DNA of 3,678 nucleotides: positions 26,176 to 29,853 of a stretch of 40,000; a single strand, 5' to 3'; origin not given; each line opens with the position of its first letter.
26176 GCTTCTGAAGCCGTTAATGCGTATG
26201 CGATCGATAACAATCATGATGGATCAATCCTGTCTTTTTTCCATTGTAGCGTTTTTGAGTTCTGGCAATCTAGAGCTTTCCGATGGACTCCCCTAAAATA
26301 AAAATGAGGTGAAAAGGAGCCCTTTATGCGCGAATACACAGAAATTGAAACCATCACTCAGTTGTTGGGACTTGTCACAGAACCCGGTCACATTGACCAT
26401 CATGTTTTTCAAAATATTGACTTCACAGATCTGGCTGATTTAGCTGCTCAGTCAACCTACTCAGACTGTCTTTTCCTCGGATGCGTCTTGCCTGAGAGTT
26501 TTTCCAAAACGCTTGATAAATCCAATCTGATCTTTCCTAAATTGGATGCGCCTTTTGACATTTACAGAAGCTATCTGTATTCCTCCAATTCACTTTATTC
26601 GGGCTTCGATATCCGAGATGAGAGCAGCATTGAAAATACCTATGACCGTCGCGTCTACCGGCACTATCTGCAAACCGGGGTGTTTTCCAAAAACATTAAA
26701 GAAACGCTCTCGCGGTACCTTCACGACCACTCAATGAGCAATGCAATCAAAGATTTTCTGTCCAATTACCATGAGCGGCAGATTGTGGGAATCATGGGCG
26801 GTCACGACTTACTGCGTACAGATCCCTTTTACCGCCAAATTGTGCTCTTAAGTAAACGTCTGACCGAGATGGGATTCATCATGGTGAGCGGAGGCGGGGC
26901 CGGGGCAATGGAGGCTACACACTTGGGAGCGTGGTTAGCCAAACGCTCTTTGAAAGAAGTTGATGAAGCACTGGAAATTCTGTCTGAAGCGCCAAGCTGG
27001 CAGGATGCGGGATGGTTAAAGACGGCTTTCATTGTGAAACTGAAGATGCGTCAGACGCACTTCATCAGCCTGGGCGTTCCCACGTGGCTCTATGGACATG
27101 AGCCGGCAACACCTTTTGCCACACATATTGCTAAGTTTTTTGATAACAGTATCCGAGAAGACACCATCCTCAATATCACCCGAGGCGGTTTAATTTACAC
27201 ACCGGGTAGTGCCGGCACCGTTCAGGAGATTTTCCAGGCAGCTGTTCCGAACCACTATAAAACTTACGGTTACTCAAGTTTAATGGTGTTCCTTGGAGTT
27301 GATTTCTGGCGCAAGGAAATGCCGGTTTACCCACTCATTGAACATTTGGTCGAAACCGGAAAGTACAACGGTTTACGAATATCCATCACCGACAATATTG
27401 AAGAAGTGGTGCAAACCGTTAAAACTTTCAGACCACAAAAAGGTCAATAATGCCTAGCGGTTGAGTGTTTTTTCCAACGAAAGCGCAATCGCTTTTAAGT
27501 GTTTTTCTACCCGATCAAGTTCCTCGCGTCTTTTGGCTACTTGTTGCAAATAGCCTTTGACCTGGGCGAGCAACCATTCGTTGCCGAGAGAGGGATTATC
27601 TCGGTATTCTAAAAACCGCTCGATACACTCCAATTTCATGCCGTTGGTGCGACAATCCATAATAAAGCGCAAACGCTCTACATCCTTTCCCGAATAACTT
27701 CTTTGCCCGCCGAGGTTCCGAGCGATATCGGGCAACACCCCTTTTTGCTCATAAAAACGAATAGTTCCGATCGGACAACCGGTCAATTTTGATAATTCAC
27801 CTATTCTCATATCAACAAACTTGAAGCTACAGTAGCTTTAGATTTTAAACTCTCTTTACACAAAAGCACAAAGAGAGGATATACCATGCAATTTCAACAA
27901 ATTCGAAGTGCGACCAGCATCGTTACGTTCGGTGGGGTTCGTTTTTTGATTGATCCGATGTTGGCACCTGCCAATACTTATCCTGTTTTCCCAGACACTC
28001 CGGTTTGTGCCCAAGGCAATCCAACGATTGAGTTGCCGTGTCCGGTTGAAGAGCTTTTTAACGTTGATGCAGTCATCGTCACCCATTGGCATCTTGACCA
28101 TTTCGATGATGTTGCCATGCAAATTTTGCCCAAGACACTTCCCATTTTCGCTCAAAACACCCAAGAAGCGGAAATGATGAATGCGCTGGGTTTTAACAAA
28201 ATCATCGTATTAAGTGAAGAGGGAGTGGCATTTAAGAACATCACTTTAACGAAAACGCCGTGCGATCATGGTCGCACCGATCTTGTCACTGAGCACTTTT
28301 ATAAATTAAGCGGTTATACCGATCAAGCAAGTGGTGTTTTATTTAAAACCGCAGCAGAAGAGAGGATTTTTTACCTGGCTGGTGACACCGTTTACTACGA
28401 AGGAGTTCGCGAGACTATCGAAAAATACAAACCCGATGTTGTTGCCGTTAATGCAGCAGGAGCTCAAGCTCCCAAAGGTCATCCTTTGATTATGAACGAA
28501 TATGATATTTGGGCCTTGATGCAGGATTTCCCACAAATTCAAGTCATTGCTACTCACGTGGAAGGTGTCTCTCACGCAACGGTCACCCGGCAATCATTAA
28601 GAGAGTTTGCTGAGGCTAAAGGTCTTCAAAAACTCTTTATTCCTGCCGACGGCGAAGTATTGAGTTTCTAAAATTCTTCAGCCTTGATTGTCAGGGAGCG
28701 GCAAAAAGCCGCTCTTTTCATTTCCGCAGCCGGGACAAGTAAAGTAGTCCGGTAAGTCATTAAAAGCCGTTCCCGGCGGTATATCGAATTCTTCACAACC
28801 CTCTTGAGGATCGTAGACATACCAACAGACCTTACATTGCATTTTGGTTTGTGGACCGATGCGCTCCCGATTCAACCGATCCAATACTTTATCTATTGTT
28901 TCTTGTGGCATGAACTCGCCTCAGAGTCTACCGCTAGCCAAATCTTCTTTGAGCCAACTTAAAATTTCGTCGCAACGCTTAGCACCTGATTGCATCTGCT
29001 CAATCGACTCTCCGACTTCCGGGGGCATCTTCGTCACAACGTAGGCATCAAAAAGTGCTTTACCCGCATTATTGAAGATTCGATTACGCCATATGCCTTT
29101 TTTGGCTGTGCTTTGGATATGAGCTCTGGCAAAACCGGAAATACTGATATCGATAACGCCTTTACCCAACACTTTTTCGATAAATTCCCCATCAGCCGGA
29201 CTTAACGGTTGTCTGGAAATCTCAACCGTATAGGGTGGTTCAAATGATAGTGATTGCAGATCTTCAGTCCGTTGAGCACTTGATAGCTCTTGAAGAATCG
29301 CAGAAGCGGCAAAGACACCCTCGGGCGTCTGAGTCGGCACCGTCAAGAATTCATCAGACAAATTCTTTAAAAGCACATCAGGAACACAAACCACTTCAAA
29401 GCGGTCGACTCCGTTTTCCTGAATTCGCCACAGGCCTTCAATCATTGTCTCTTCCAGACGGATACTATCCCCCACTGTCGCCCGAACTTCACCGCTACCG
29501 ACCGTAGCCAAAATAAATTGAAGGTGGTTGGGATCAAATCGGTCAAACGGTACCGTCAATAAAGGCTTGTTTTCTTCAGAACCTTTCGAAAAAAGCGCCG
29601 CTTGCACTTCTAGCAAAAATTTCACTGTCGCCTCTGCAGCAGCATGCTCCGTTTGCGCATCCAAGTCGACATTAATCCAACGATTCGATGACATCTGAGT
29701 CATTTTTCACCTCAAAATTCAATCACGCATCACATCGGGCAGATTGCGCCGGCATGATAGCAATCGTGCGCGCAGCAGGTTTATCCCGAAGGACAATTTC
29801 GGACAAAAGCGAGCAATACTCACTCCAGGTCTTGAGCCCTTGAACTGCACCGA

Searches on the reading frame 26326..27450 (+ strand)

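Call 10: search_protein_families(library=pfam, proteins=[window:26326-27450:+], max_evalue=0.01)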
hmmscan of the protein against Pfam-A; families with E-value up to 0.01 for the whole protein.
window:26326-27450:+ (374 aa): 1 family
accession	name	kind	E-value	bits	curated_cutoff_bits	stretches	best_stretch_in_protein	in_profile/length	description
PF18306.6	LDcluster4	-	0.00028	21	26.3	0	152-202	2-51/151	SLOG cluster4 family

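Call 89: search_protein_families(library=padloc, proteins=[window:26326-27450:+], max_evalue=0.001)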
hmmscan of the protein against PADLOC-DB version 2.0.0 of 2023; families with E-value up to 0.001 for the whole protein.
window:26326-27450:+ (374 aa): 0 families

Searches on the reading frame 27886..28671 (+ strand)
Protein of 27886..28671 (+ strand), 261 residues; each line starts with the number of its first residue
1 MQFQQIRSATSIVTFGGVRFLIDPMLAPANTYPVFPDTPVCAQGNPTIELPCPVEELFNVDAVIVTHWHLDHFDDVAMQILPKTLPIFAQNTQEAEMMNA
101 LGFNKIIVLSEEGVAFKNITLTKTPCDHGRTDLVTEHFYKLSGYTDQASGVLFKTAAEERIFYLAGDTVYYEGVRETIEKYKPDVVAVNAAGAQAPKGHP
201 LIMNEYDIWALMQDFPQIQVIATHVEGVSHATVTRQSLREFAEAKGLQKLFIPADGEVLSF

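Call 10: search_protein_families(library=pfam, proteins=[window:27886-28671:+], max_evalue=0.01)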
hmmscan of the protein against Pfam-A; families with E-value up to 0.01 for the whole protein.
window:27886-28671:+ (261 aa): 3 families
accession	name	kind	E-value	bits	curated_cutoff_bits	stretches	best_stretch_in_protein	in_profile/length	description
PF12706.13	Lactamase_B_2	-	2.6e-12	47.2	27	1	19-224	2-199/200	Beta-lactamase superfamily domain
PF13483.12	Lactamase_B_3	-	3.6e-05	24.2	24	1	9-224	8-160/160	Beta-lactamase superfamily domain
PF00753.33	Lactamase_B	-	0.0003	21.2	22.7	1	56-73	40-57/196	Metallo-beta-lactamase superfamily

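Call 89: search_protein_families(library=padloc, proteins=[window:27886-28671:+], max_evalue=0.001)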
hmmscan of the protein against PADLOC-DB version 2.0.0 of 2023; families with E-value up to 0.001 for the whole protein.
window:27886-28671:+ (261 aa): 0 families

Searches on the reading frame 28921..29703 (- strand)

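Call 10: search_protein_families(library=pfam, proteins=[window:28921-29703:-], max_evalue=0.01)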
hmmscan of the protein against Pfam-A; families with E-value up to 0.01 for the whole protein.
window:28921-29703:- (260 aa): 1 family
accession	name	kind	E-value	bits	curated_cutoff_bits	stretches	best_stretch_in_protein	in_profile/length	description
PF04809.18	HupH_C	-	8.5e-28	97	23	1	130-251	1-118/118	HupH hydrogenase expression protein, C-terminal conserved region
